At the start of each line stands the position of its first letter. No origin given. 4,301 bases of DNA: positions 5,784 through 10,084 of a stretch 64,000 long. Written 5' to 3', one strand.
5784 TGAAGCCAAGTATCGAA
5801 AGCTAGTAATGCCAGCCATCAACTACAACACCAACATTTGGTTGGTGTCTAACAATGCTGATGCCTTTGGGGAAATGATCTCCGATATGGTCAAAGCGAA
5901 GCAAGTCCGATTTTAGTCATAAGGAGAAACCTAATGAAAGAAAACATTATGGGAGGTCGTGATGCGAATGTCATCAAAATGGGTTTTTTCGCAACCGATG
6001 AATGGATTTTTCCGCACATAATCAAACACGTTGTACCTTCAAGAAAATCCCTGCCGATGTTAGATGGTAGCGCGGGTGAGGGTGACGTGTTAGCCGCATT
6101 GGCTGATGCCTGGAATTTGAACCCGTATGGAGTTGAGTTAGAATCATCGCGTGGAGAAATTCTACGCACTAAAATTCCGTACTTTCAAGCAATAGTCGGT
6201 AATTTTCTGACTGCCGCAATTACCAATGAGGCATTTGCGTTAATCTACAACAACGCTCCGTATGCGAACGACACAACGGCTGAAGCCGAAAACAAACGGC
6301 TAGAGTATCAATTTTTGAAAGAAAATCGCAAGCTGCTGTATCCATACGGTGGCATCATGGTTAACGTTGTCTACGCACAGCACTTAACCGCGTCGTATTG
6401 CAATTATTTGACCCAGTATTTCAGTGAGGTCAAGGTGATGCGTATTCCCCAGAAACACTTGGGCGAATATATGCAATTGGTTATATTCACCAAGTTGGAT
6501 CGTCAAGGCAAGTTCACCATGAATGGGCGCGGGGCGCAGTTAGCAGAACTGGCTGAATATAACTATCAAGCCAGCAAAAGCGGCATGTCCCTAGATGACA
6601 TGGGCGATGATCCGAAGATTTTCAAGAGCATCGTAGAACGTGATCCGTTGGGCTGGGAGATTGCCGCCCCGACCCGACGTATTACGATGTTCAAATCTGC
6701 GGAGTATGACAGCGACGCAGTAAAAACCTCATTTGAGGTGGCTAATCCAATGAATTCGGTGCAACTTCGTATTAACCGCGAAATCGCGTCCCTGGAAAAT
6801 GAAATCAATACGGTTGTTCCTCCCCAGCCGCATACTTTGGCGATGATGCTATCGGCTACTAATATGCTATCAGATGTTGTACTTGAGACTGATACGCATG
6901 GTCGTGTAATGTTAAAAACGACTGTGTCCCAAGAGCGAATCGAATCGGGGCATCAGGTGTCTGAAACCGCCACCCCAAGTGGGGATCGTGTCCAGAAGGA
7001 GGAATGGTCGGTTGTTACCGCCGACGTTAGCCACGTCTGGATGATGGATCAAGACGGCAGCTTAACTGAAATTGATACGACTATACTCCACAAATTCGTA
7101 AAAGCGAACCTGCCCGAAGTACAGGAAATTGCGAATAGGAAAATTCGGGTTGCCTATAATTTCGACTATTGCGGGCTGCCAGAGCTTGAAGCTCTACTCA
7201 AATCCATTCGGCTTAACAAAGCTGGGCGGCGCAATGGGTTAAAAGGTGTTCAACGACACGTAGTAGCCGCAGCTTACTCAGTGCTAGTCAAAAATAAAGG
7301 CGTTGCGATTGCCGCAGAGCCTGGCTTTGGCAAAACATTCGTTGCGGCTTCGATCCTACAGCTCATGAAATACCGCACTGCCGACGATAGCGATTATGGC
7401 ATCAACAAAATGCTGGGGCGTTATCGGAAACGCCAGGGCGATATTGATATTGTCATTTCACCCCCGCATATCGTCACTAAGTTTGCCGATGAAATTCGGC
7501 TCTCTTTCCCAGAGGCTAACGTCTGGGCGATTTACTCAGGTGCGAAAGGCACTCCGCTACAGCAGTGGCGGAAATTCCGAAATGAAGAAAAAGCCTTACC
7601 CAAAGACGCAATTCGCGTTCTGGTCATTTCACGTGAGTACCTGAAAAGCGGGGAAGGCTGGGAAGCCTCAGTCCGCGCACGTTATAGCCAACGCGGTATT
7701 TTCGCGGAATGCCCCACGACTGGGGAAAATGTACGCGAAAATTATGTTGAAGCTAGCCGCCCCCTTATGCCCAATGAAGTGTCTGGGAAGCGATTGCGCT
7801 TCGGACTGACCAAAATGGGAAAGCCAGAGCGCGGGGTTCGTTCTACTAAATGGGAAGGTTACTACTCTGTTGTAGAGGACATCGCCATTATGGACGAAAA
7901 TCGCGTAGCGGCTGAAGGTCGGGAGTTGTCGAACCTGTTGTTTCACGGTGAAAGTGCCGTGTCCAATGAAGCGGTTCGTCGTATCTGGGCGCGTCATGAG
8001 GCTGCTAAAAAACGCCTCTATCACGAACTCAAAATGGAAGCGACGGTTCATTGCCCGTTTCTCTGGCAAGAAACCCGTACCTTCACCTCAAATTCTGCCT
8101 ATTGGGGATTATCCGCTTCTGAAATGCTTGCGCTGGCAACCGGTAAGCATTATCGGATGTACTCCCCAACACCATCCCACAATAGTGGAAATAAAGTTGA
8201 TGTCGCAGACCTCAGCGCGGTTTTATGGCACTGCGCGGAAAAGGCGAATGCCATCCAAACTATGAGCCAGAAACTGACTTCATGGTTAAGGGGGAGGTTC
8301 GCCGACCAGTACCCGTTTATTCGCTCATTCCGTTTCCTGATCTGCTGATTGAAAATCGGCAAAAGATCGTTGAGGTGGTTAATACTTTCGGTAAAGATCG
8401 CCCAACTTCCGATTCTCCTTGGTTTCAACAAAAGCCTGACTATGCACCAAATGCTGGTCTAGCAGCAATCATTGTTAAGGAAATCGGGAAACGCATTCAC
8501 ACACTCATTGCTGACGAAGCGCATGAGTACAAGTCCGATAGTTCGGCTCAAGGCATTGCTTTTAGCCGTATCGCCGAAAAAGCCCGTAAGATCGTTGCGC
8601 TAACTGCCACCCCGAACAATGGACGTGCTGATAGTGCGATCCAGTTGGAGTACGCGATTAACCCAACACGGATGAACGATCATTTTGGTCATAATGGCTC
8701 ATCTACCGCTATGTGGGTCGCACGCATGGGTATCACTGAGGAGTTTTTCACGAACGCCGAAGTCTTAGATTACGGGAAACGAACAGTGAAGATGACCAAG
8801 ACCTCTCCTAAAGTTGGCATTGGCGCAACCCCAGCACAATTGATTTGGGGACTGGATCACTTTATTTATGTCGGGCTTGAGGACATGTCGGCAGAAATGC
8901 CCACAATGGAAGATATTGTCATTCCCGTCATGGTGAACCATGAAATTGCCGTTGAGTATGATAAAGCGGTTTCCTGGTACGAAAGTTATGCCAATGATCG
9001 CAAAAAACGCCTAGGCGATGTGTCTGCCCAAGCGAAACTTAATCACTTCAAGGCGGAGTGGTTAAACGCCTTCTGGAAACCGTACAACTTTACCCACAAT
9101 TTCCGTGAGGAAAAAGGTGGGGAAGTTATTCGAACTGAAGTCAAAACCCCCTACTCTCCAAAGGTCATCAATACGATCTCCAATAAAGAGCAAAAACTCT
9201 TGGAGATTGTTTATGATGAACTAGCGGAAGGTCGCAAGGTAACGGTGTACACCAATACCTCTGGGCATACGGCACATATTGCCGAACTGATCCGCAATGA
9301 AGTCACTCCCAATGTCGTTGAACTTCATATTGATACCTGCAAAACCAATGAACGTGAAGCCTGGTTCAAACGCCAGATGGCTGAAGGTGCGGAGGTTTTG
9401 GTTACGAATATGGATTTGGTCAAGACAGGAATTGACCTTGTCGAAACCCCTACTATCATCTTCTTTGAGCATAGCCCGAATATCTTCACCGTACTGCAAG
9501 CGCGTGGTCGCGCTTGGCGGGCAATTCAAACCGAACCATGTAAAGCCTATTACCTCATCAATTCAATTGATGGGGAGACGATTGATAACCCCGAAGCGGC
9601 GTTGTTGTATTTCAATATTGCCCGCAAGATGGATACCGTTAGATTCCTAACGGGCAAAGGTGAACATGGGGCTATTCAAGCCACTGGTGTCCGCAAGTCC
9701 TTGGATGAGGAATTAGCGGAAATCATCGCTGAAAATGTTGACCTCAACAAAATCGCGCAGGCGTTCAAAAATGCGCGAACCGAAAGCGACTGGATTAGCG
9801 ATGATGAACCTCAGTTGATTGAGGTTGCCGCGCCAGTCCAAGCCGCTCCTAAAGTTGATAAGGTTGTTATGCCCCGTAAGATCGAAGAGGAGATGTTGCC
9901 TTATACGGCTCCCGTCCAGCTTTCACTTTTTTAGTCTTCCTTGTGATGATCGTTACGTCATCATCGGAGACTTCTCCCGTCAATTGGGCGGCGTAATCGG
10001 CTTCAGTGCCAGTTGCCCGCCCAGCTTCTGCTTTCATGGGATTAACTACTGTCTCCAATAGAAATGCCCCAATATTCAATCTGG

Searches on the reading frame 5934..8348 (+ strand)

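Call 9: search_protein_families(library=phrogs, proteins=[window:5934-8348:+], max_evalue=0.00001)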
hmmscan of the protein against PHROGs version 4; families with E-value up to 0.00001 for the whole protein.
window:5934-8348:+ (804 aa): 1 family
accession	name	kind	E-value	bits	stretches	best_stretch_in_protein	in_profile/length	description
phrog_9133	-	unknown function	3.4e-06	26.2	0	18-153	736-861/1259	-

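Call 15: search_protein_families(library=pfam, proteins=[window:5934-8348:+], max_evalue=0.01)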
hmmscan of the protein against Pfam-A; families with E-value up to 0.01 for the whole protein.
window:5934-8348:+ (804 aa): 1 family
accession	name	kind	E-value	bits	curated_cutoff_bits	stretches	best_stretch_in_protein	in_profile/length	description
PF19587.5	DUF6094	-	1.8e-18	66.9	22.8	1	8-188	127-305/344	Uncharacterised methyltransferase family (DUF6094)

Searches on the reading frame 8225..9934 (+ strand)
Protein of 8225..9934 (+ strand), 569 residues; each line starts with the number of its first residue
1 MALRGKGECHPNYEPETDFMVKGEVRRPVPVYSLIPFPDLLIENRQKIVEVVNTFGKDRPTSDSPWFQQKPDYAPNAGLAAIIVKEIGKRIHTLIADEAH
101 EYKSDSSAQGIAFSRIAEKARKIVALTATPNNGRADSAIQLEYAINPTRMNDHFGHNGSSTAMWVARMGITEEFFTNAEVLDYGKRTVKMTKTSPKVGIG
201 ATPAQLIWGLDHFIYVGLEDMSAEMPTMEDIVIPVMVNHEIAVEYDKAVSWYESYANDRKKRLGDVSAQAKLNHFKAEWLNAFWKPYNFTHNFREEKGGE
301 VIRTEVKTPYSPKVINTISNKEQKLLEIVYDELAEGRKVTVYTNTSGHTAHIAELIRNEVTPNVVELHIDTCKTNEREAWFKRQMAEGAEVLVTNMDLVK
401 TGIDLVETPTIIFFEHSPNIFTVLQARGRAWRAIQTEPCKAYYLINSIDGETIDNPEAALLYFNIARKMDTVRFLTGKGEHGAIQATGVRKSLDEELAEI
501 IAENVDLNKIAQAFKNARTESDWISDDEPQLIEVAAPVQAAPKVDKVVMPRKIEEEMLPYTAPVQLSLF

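Call 9: search_protein_families(library=phrogs, proteins=[window:8225-9934:+], max_evalue=0.00001)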
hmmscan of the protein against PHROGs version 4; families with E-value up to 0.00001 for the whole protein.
window:8225-9934:+ (569 aa): 3 families
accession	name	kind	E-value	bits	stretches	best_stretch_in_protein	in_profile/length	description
phrog_62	-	DNA, RNA and nucleotide metabolism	2.1e-18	66.3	1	90-530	808-1179/1881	DNA helicase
phrog_16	-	DNA, RNA and nucleotide metabolism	9.2e-14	51.6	1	83-139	369-425/986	DNA helicase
phrog_9690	-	DNA, RNA and nucleotide metabolism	4.3e-07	30.3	0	329-435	152-258/306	DNA helicase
